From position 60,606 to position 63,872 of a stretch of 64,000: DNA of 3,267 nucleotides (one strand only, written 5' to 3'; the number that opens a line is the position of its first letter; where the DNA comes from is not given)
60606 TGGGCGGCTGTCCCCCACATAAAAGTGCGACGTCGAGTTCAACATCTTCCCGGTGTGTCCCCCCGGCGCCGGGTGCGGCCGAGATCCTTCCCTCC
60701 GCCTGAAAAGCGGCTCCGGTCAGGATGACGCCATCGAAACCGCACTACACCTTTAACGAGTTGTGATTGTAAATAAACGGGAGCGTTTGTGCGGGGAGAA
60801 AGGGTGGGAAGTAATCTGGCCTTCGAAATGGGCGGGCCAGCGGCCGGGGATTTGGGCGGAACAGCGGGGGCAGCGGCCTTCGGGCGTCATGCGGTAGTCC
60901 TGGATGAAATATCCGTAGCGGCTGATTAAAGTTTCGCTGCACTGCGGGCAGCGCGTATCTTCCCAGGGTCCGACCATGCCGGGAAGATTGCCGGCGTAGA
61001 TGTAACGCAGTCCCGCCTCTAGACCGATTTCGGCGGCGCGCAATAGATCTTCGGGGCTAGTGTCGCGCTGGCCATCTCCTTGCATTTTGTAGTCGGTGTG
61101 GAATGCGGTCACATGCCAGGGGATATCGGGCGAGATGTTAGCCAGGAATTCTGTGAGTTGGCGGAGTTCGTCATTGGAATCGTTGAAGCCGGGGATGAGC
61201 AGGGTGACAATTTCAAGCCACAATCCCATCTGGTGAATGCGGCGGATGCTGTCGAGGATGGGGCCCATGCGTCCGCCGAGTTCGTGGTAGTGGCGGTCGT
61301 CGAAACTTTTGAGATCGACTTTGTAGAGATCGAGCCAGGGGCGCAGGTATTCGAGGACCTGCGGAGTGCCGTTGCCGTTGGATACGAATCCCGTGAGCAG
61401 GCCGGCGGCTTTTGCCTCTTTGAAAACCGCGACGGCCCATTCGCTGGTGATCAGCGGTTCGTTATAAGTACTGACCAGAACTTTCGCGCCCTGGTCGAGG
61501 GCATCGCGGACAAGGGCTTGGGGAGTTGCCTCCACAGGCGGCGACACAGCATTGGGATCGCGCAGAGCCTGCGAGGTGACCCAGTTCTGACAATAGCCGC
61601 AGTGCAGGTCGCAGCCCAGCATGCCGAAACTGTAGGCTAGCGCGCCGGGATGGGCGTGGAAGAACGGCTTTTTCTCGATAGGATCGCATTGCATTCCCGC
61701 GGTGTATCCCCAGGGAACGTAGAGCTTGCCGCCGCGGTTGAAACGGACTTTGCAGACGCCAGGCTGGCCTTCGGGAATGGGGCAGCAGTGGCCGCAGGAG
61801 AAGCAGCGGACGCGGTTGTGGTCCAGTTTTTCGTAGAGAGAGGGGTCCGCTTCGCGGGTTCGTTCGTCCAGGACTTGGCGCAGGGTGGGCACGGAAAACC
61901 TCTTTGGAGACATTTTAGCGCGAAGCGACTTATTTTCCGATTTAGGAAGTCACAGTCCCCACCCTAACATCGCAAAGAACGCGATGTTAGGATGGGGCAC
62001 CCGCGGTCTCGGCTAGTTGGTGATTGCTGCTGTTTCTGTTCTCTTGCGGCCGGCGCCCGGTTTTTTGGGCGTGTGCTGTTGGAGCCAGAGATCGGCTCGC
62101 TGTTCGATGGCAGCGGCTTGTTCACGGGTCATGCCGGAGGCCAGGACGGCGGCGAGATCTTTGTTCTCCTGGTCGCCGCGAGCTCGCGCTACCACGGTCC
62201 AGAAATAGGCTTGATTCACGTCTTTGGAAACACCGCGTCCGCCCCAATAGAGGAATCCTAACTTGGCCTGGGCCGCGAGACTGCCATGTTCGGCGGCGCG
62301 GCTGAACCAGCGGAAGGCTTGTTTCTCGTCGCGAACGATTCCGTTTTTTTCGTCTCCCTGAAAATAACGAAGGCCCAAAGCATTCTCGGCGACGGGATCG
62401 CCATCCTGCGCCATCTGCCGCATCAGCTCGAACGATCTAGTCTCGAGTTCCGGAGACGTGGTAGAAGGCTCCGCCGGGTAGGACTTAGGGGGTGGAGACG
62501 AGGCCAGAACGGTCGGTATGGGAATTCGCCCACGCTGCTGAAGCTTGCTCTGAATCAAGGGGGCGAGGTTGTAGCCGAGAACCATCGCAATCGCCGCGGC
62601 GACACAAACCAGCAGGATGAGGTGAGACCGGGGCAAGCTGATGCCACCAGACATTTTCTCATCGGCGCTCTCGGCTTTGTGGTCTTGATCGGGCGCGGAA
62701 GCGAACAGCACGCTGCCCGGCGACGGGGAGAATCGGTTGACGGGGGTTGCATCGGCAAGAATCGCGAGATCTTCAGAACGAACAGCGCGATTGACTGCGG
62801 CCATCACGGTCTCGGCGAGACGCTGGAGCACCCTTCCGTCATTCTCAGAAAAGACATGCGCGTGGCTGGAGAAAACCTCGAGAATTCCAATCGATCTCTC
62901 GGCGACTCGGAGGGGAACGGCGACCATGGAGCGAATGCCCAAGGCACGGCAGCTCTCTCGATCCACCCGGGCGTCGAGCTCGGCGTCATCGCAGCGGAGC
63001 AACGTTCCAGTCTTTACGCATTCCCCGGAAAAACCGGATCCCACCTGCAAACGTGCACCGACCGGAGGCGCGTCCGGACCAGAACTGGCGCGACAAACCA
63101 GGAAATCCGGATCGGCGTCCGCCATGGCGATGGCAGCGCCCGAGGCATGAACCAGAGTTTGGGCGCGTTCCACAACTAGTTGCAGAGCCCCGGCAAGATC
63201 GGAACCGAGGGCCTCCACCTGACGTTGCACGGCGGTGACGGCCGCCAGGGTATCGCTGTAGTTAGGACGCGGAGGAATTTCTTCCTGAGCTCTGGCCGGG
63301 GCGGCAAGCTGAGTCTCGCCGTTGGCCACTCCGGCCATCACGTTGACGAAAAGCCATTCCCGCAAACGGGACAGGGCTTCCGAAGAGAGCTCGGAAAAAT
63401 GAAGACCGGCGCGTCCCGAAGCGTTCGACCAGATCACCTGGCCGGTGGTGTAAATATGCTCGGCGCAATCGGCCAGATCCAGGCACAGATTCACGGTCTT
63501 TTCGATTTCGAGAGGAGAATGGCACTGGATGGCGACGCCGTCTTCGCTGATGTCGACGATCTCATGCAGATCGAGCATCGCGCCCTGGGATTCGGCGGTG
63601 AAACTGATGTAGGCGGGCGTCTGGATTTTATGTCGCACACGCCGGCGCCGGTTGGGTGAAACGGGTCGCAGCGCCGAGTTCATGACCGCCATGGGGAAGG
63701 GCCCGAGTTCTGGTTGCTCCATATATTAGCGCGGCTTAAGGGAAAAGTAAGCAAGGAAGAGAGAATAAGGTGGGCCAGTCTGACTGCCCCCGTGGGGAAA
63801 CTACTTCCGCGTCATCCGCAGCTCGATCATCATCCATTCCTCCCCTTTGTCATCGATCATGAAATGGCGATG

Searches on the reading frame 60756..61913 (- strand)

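Call 85: search_protein_families(library=pfam, proteins=[window:60756-61913:-], max_evalue=0.001)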
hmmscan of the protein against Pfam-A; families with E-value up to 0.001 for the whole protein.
window:60756-61913:- (386 aa): 1 family
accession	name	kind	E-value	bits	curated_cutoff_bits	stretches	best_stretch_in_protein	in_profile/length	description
PF04055.27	Radical_SAM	-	8.9e-16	58.9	29.5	1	100-250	6-162/166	Radical SAM superfamily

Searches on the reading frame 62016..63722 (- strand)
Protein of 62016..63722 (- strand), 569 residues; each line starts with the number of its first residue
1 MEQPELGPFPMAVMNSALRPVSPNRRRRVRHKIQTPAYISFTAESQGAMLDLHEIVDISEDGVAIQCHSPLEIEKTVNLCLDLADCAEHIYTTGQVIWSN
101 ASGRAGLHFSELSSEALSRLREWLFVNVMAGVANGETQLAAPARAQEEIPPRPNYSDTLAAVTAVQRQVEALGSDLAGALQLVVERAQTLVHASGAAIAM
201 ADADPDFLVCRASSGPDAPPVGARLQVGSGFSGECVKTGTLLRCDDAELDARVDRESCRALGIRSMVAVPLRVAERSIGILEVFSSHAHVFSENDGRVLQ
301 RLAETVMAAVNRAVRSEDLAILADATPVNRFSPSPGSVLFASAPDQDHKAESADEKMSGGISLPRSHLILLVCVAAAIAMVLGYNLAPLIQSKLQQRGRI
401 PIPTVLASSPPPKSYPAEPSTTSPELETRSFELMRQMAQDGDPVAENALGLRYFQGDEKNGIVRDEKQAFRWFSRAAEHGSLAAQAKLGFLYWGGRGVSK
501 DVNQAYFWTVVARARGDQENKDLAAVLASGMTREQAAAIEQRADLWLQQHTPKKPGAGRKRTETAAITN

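Call 6: search_protein_families(library=pfam, proteins=[window:62016-63722:-], max_evalue=0.01)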
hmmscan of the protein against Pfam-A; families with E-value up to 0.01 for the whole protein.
window:62016-63722:- (569 aa): 5 families
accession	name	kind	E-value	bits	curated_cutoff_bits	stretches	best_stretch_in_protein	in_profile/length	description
PF13185.12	GAF_2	-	3.9e-18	66.4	28.6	1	175-310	3-135/136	GAF domain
PF08238.18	Sel1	-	1.1e-14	54.7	30.7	2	443-481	1-36/36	Sel1 repeat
PF01590.32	GAF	-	6e-12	46.7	22.4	1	175-310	1-133/133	GAF domain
PF07238.19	PilZ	-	1.4e-11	45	22.5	1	24-125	1-101/102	PilZ domain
PF13492.12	GAF_3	-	5.1e-05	24.1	27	1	180-305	6-122/129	GAF domain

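Call 76: search_protein_families(library=ncbifam, proteins=[window:62016-63722:-], max_evalue=0.001)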
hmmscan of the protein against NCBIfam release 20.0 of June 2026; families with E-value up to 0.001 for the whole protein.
window:62016-63722:- (569 aa): 5 families
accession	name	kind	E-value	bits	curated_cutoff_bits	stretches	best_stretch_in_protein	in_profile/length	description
NF033786.1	phenyl_MerG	equivalog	6.5e-08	32.8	350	1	430-547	88-211/217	phenylmercury resistance protein MerG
TIGR02266.1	gmx_TIGR02266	paralog_domain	9.8e-07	28.9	68.7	1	55-122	21-93/96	TIGR02266 family protein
TIGR01817.1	nifA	equivalog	1.4e-05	24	528.85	1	173-318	17-160/534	nif-specific transcriptional activator NifA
NF038194.1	AlgK_TPR_lipo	equivalog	1.6e-05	23.8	700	1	437-541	327-428/448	alginate biosynthesis TPR repeat lipoprotein AlgK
NF047621.1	FlgprotMotXVib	equivalog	5.9e-05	22.6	330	1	433-542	98-203/211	flagellar protein MotX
